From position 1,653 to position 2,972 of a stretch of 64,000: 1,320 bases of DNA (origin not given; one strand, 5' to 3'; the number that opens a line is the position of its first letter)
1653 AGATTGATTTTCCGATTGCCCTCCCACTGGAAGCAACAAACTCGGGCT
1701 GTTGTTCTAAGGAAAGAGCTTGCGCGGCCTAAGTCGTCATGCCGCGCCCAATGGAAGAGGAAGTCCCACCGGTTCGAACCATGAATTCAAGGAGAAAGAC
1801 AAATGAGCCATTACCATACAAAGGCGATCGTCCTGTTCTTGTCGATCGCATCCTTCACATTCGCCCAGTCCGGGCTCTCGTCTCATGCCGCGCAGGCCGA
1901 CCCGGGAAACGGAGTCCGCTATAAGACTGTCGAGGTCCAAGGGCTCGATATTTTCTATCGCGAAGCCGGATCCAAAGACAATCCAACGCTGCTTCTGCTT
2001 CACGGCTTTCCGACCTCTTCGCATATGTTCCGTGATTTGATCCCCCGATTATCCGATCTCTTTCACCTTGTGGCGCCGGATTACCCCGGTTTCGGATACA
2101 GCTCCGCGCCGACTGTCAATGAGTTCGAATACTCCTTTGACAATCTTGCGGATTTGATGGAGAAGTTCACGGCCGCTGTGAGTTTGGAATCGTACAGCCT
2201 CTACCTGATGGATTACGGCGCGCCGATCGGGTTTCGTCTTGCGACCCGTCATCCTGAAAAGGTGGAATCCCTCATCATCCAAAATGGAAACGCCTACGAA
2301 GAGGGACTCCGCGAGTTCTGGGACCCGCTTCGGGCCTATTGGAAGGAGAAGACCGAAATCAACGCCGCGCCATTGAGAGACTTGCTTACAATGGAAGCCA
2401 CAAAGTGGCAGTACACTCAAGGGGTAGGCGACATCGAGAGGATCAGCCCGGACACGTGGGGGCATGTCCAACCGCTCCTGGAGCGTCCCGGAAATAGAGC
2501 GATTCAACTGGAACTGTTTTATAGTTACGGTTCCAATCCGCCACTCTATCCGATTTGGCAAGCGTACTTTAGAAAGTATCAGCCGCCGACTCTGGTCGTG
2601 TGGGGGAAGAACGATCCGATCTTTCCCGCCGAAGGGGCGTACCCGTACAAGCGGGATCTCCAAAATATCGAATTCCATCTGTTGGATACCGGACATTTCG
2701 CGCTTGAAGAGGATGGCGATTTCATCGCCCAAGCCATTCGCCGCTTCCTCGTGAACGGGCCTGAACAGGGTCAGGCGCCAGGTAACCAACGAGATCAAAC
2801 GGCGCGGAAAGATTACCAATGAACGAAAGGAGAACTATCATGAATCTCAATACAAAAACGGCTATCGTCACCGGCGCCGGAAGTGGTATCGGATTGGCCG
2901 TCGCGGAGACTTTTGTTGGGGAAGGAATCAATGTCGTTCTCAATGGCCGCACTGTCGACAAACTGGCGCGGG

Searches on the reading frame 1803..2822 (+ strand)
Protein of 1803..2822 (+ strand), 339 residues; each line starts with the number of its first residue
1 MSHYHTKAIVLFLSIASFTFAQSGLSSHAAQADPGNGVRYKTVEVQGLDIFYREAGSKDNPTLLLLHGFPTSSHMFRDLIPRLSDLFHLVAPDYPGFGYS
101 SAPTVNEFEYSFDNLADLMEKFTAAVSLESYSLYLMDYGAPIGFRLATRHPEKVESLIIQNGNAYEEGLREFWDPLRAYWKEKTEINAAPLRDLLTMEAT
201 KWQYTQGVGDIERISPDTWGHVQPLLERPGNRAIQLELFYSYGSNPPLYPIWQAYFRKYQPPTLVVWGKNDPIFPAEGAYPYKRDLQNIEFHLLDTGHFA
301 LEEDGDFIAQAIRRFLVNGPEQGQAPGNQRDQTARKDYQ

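Call 71: search_protein_families(library=pfam, proteins=[window:1803-2822:+], max_evalue=0.0001)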
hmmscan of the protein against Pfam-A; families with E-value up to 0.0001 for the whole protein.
window:1803-2822:+ (339 aa): 3 families
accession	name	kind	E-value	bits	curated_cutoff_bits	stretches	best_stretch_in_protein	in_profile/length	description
PF00561.26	Abhydrolase_1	-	1e-32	114.2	25.8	1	61-304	1-244/245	alpha/beta hydrolase fold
PF12697.13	Abhydrolase_6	-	3e-13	51.4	26.3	1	63-311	1-217/217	Alpha/beta hydrolase family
PF12146.15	Hydrolase_4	-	1e-06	28.7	27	1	62-160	6-107/239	Serine aminopeptidase, S33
